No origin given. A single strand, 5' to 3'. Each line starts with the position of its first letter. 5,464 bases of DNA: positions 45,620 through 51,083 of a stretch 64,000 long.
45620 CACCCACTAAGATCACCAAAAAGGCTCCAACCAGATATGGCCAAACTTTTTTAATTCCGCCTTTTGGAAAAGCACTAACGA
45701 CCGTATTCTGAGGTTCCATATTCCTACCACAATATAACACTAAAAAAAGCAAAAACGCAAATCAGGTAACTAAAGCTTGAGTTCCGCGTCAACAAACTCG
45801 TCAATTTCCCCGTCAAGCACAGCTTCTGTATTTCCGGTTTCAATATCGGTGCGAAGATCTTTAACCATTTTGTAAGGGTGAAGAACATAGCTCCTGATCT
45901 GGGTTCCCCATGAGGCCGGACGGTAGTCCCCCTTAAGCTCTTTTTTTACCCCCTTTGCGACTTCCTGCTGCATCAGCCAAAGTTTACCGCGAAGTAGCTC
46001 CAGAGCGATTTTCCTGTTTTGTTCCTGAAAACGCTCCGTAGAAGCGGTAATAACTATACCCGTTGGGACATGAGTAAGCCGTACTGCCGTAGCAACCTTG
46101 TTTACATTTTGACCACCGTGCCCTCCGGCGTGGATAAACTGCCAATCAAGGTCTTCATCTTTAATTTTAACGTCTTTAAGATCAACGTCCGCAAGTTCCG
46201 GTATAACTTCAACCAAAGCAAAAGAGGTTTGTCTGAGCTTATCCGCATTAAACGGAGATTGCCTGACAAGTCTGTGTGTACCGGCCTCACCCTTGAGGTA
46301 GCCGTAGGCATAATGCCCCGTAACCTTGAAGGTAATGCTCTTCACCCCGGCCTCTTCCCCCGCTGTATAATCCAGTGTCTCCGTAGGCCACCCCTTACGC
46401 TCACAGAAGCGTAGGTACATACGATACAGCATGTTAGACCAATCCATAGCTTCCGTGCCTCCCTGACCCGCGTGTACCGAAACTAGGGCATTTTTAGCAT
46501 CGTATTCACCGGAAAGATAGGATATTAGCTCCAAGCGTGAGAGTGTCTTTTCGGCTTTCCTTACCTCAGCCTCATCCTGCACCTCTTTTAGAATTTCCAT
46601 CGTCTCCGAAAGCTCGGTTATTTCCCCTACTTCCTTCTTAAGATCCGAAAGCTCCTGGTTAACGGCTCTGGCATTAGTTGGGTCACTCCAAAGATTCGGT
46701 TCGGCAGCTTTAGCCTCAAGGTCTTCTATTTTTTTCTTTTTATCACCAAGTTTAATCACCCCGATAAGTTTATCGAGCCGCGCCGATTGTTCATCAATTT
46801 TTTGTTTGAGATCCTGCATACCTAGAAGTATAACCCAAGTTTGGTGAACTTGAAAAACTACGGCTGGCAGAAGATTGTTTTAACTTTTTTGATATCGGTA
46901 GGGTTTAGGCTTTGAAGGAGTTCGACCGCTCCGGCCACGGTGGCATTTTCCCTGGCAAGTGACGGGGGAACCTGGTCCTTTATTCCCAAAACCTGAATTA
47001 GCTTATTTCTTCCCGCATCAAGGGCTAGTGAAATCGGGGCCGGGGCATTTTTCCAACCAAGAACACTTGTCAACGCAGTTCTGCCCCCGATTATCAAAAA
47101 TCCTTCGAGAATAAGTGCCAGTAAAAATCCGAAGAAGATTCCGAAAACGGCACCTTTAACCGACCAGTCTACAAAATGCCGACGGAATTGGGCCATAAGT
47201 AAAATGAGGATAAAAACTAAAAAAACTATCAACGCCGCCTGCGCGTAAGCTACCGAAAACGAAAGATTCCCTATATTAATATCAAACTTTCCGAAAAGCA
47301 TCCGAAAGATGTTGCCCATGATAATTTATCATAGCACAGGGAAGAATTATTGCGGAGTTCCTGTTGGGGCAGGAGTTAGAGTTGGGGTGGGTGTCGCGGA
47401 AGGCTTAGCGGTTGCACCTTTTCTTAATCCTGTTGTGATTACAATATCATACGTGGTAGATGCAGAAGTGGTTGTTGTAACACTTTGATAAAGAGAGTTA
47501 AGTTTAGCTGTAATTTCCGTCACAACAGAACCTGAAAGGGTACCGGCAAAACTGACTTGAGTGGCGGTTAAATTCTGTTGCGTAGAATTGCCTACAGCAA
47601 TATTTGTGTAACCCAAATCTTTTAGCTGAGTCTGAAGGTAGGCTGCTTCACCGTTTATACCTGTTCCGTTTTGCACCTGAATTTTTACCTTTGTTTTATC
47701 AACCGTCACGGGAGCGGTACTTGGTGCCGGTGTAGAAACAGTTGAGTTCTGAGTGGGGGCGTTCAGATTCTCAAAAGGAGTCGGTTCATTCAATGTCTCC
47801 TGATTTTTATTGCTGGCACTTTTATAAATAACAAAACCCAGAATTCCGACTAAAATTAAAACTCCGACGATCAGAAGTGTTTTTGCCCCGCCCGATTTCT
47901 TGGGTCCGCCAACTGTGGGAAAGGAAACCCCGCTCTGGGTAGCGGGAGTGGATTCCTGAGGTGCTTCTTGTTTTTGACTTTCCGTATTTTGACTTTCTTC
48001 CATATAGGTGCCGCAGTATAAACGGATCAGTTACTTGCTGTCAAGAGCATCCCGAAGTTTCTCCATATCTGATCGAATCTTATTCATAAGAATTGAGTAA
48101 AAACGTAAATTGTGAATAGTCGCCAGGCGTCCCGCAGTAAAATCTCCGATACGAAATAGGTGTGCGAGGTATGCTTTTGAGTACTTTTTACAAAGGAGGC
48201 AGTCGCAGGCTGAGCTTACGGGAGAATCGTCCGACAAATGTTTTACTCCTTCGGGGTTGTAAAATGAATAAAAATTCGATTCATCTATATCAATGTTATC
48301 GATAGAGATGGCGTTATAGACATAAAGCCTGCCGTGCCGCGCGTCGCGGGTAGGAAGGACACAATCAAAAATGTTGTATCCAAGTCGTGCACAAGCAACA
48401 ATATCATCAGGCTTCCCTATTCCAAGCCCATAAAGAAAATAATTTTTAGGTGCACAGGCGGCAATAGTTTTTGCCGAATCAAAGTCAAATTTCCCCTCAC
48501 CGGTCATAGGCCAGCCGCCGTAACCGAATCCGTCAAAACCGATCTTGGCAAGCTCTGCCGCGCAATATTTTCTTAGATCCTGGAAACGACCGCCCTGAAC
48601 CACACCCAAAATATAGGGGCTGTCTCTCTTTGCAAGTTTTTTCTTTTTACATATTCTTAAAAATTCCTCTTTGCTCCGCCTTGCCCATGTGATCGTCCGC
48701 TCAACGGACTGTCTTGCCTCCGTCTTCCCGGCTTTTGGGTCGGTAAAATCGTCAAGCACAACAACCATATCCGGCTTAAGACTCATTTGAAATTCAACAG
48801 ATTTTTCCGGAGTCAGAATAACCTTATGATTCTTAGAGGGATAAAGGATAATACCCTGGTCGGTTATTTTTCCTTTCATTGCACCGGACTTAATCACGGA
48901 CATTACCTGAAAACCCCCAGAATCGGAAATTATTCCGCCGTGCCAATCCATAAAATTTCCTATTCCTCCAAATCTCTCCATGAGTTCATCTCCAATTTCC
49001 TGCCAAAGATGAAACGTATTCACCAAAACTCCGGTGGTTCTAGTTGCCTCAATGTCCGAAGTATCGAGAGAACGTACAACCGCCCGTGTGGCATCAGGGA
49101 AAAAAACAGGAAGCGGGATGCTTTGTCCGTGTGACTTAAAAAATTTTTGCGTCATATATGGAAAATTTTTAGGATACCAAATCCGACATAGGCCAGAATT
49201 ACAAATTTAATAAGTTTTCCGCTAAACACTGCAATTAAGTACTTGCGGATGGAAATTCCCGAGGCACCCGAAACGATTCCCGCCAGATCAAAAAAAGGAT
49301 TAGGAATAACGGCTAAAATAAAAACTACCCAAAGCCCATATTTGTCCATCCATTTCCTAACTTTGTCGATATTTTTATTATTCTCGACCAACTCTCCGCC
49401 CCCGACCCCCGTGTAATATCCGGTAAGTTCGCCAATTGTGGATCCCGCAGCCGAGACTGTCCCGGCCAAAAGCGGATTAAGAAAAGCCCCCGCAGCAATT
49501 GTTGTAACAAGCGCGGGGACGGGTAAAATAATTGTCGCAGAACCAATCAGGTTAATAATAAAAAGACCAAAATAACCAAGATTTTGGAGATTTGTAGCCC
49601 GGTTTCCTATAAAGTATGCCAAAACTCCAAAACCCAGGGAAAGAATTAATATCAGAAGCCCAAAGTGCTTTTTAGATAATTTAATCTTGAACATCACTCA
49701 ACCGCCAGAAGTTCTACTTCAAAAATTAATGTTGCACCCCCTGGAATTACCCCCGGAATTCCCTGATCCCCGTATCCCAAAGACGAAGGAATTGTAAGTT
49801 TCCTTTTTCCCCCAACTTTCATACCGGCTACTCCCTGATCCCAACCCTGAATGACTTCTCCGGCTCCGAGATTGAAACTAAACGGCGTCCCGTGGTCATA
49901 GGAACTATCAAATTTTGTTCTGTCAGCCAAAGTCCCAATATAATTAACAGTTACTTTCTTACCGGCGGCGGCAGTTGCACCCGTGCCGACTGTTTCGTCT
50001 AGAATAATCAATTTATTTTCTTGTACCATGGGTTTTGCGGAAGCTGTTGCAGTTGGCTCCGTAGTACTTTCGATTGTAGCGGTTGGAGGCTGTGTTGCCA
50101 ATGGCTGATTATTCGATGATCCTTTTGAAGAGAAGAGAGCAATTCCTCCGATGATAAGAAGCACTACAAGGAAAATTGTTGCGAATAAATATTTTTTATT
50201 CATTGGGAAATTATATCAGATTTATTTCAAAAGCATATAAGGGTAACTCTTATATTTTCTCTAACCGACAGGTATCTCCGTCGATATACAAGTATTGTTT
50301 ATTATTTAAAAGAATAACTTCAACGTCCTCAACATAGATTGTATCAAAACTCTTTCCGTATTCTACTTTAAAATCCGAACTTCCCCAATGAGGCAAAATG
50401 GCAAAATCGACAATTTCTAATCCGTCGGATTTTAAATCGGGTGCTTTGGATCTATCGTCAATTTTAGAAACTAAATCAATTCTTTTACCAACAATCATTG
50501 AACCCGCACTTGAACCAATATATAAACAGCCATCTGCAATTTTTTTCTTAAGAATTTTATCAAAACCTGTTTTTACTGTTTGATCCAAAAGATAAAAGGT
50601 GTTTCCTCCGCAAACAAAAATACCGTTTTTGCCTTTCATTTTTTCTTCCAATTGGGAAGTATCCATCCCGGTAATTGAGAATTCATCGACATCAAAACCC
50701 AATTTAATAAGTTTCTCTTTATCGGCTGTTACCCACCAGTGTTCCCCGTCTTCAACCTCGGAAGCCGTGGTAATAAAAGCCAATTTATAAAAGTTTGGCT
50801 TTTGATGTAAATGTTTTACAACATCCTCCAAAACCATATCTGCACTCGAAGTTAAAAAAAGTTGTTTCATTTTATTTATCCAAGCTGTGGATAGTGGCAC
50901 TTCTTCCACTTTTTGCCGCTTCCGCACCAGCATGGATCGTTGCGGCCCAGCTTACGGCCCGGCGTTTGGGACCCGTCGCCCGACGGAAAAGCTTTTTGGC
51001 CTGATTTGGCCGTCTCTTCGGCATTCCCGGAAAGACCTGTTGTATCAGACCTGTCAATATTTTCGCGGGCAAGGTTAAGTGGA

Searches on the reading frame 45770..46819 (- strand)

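Call 38: search_protein_families(library=pfam, proteins=[window:45770-46819:-], max_evalue=0.001)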
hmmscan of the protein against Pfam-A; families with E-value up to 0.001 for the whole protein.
window:45770-46819:- (349 aa): 2 families
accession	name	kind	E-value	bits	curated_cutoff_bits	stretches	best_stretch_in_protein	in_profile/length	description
PF03462.23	PCRF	-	1.8e-50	171.9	24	1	28-203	2-194/194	PCRF domain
PF00472.26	RF-1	-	2.9e-32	111.5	35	1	216-323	4-116/116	RF-1 domain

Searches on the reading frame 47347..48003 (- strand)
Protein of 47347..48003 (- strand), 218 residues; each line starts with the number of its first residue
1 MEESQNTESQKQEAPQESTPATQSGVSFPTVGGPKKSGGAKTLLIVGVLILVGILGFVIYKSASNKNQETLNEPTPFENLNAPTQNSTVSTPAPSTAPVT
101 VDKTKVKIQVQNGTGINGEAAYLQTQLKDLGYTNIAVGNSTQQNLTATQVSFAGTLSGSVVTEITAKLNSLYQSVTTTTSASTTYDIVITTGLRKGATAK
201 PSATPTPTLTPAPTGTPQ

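Call 38: search_protein_families(library=pfam, proteins=[window:47347-48003:-], max_evalue=0.001)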
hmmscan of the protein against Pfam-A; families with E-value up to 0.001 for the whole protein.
window:47347-48003:- (218 aa): 1 family
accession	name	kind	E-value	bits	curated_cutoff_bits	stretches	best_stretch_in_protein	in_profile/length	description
PF13399.11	LytR_C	-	3.9e-08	34.6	22.2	1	106-190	2-83/86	LytR cell envelope-related transcriptional attenuator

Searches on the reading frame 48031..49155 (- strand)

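Call 38: search_protein_families(library=pfam, proteins=[window:48031-49155:-], max_evalue=0.001)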
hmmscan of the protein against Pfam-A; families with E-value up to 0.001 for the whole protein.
window:48031-49155:- (374 aa): 1 family
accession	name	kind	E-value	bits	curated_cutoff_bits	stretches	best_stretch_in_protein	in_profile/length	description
PF01702.25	TGT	-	3.5e-85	286.6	26.3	1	9-365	12-340/357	Queuine tRNA-ribosyltransferase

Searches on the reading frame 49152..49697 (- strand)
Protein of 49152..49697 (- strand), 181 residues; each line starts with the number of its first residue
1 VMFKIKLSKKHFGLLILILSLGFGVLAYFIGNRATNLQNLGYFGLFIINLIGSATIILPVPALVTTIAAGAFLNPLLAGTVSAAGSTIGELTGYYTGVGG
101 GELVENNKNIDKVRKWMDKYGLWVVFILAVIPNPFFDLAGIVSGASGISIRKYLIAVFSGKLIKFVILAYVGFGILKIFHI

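Call 38: search_protein_families(library=pfam, proteins=[window:49152-49697:-], max_evalue=0.001)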
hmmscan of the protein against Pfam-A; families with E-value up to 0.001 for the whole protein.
window:49152-49697:- (181 aa): 1 family
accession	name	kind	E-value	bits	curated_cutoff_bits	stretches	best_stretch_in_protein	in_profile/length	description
PF09335.16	VTT_dom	-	1.7e-20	74.1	33.9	1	60-172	1-121/123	VTT domain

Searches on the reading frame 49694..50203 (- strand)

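Call 38: search_protein_families(library=pfam, proteins=[window:49694-50203:-], max_evalue=0.001)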
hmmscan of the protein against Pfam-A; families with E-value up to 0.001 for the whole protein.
window:49694-50203:- (169 aa): 1 family
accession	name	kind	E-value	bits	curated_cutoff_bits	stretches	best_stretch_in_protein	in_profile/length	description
PF00254.34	FKBP_C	-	1.4e-35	121.9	21.1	1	77-166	4-94/94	FKBP-type peptidyl-prolyl cis-trans isomerase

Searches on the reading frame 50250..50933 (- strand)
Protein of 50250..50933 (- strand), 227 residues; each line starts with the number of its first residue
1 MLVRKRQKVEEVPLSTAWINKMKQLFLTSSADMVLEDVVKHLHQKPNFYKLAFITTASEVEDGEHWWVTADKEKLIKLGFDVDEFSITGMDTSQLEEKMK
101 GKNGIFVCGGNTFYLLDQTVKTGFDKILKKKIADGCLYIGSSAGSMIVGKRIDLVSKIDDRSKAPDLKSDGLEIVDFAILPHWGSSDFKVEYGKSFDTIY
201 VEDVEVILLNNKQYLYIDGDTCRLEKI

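Call 38: search_protein_families(library=pfam, proteins=[window:50250-50933:-], max_evalue=0.001)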
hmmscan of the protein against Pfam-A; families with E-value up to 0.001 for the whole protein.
window:50250-50933:- (227 aa): 1 family
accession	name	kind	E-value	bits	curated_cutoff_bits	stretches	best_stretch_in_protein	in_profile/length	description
PF03575.23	Peptidase_S51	-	4.3e-35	121.7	23.9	1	26-223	2-204/206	Peptidase family S51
